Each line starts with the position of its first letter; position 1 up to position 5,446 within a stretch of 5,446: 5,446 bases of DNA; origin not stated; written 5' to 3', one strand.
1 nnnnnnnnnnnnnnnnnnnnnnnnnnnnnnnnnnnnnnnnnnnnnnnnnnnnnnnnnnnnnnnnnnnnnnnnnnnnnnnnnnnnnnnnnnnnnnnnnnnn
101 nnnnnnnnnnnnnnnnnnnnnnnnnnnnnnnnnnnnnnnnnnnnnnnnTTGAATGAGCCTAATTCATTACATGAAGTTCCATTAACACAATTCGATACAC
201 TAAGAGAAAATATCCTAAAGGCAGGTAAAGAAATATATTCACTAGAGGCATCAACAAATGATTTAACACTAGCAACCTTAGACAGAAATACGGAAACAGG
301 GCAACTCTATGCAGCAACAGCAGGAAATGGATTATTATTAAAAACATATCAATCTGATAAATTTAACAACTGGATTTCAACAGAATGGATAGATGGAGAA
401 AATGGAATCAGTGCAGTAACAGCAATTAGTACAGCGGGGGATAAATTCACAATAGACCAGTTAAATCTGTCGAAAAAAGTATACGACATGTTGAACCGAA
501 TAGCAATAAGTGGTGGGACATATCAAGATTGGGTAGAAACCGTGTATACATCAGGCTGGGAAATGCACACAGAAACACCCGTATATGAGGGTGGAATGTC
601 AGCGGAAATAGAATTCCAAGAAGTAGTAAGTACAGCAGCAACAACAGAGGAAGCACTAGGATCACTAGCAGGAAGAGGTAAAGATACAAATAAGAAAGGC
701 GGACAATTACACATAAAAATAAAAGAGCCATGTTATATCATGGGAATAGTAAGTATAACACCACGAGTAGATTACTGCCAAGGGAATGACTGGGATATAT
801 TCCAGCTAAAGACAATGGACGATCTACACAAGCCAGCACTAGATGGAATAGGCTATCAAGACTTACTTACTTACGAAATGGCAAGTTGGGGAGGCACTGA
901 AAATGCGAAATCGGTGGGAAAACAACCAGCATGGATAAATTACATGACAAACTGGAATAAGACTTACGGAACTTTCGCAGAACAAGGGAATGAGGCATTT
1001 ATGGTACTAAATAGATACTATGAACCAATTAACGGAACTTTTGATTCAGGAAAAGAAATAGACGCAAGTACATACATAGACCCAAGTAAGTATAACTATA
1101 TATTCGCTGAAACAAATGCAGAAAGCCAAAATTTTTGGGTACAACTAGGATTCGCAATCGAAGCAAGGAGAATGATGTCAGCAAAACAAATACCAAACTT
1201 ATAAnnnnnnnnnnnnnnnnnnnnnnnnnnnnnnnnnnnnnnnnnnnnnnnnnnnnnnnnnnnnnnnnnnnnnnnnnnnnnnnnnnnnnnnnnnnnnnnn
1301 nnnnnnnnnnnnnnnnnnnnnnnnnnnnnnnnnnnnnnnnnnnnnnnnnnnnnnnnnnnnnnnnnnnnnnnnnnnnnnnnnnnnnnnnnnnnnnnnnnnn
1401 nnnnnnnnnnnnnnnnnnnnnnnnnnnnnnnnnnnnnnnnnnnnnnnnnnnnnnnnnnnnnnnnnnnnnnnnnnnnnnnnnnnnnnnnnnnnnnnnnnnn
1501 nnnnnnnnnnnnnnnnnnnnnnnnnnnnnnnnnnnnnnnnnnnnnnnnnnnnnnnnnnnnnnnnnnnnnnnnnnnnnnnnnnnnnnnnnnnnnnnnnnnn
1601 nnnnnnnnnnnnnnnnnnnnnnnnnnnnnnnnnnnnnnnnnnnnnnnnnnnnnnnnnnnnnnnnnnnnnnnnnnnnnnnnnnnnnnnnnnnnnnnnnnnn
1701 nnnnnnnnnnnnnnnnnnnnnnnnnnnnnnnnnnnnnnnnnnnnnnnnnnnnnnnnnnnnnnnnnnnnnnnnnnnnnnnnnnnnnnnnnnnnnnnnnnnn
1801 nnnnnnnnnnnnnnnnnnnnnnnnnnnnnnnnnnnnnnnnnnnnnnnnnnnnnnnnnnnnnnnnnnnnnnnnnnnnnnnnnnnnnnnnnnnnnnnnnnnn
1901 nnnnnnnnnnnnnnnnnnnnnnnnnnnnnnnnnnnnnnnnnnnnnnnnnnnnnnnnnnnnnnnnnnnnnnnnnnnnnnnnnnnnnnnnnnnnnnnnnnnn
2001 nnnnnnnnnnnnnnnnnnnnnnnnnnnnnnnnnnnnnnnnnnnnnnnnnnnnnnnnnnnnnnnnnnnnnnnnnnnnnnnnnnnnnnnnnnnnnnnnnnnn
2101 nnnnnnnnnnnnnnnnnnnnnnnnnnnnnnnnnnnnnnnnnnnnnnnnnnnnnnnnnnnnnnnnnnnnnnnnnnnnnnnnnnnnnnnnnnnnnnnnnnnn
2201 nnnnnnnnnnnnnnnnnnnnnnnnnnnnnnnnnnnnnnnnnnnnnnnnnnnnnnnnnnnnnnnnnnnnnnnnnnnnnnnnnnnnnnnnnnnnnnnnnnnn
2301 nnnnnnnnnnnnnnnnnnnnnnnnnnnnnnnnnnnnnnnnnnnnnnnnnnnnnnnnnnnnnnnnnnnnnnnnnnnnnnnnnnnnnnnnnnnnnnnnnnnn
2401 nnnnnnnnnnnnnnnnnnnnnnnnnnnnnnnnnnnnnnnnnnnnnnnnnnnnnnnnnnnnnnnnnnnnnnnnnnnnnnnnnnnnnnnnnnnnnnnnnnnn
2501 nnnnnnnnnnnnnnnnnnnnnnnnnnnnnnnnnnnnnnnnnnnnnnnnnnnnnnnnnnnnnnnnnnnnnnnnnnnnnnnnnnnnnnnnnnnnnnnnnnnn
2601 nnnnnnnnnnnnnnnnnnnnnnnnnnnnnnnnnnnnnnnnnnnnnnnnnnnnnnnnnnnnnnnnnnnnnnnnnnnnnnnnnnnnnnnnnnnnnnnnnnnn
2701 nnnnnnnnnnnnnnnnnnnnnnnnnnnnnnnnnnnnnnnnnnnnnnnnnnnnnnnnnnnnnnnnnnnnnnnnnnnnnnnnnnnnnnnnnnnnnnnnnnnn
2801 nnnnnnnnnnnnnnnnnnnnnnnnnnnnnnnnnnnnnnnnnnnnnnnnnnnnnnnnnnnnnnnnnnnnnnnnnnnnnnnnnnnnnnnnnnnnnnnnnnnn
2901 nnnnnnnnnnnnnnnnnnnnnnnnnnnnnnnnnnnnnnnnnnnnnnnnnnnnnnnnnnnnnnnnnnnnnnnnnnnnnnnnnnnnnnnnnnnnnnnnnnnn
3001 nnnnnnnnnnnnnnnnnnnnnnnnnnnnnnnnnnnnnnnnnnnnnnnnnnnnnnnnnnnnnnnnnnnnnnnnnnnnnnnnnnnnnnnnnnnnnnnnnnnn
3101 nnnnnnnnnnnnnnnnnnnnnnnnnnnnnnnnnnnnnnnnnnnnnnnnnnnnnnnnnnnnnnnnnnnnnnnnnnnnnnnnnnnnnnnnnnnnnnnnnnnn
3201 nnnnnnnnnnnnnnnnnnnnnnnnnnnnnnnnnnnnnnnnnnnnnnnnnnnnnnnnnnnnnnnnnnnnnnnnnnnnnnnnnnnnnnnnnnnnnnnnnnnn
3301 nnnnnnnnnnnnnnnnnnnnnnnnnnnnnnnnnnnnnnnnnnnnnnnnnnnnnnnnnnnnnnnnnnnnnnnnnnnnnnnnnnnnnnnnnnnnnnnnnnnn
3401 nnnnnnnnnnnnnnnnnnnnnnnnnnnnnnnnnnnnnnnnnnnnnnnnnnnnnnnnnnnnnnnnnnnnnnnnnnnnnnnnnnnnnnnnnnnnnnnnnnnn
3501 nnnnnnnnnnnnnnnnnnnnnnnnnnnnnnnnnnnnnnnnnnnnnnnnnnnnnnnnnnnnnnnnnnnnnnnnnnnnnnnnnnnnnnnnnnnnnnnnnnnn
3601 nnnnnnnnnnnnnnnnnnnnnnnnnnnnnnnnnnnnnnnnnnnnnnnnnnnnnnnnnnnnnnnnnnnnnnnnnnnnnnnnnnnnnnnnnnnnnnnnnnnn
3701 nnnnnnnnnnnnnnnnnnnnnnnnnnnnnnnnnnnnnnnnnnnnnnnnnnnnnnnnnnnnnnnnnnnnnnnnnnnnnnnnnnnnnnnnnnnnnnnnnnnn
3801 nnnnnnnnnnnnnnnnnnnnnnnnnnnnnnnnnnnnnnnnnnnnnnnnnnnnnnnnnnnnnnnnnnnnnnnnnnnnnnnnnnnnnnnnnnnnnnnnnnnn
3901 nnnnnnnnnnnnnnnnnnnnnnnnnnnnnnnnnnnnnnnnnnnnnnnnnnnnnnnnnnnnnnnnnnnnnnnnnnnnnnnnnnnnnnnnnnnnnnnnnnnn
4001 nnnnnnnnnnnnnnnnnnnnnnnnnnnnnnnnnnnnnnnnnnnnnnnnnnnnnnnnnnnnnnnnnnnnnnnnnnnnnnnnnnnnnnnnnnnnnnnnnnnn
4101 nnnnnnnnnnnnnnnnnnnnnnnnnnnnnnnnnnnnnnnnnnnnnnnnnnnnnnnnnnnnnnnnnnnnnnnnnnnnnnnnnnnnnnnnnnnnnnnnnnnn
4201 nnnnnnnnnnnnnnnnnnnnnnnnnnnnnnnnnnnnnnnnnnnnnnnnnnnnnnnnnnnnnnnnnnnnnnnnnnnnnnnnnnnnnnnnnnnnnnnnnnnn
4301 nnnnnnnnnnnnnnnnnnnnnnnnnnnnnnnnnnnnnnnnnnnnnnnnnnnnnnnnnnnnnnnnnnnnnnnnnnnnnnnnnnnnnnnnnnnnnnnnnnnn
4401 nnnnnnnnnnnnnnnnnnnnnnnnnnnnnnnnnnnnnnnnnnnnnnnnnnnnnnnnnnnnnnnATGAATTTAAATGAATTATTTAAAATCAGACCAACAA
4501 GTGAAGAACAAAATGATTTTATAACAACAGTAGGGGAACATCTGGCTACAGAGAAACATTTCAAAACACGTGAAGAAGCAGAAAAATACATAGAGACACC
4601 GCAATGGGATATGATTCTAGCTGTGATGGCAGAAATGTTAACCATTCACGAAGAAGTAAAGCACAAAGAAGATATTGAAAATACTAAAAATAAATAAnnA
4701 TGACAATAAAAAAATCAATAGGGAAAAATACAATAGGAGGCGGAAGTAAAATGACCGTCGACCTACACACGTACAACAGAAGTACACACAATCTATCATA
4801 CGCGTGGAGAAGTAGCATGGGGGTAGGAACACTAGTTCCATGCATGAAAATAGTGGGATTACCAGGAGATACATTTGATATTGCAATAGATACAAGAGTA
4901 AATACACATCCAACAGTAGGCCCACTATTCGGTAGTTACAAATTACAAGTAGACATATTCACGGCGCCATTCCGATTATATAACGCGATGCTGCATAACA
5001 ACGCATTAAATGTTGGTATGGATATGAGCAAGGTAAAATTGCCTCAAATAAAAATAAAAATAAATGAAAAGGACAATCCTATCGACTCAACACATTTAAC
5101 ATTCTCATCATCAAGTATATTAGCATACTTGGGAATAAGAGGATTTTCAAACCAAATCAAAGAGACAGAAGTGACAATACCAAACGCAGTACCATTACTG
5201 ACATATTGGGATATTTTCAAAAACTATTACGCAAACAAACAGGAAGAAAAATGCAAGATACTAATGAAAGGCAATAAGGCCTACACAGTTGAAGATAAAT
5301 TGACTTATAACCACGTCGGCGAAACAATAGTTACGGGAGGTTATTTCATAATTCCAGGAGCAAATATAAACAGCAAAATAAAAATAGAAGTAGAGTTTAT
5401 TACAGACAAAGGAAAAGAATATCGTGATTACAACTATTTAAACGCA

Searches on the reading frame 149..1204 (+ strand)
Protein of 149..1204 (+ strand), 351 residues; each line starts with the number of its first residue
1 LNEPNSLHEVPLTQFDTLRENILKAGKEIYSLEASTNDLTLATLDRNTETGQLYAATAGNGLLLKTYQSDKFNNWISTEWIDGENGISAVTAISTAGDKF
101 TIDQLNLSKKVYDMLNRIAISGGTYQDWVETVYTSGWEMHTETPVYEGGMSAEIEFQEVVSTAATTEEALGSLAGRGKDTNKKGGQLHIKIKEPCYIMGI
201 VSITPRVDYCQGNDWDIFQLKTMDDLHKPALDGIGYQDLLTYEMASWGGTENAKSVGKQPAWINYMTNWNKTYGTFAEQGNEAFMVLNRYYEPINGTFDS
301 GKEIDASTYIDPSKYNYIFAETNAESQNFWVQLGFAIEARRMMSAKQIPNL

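Call 11: search_protein_families(library=pfam, proteins=[window:149-1204:+], max_evalue=0.01)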
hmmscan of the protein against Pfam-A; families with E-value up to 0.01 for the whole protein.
window:149-1204:+ (351 aa): 1 family
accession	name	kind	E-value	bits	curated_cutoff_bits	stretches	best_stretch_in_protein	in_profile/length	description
PF02305.22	Phage_F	-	1.2e-08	34.7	25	1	89-349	242-499/501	Capsid protein (F protein)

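Call 12: search_protein_families(library=phrogs, proteins=[window:149-1204:+], max_evalue=0.01)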
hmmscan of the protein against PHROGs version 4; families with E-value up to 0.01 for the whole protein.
window:149-1204:+ (351 aa): 1 family
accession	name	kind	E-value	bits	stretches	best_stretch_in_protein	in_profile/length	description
phrog_514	-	head and packaging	2.4e-30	106.7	1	83-350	253-514/531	major head protein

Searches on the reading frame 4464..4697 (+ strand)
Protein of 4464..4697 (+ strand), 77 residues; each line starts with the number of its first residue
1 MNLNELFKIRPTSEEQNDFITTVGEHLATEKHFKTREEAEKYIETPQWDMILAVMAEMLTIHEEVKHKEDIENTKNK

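Call 11: search_protein_families(library=pfam, proteins=[window:4464-4697:+], max_evalue=0.01)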
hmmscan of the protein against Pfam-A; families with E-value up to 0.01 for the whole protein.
window:4464-4697:+ (77 aa): 0 families

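Call 12: search_protein_families(library=phrogs, proteins=[window:4464-4697:+], max_evalue=0.01)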
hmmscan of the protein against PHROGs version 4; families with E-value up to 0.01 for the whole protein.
window:4464-4697:+ (77 aa): 1 family
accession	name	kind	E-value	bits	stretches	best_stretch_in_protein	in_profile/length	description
phrog_5523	-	unknown function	6.4e-05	24.1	1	2-73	16-82/104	-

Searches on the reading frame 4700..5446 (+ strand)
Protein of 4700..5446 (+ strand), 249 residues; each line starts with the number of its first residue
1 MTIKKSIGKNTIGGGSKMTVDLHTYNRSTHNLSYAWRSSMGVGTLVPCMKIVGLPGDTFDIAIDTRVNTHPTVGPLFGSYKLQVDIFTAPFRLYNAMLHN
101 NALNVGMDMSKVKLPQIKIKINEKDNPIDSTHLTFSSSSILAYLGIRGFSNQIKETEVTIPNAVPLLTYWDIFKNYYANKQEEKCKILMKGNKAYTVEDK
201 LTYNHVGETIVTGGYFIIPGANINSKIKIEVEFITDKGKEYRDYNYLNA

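Call 11: search_protein_families(library=pfam, proteins=[window:4700-5446:+], max_evalue=0.01)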
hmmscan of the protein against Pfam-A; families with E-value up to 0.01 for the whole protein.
window:4700-5446:+ (249 aa): 1 family
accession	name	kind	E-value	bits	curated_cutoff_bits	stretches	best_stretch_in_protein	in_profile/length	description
PF02305.22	Phage_F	-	3.7e-05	23.1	25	1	24-189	7-158/501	Capsid protein (F protein)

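Call 12: search_protein_families(library=phrogs, proteins=[window:4700-5446:+], max_evalue=0.01)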
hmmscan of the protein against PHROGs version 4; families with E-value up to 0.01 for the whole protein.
window:4700-5446:+ (249 aa): 1 family
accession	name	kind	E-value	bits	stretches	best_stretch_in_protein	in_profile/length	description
phrog_514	-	head and packaging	6.7e-14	52.4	1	23-194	20-176/531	major head protein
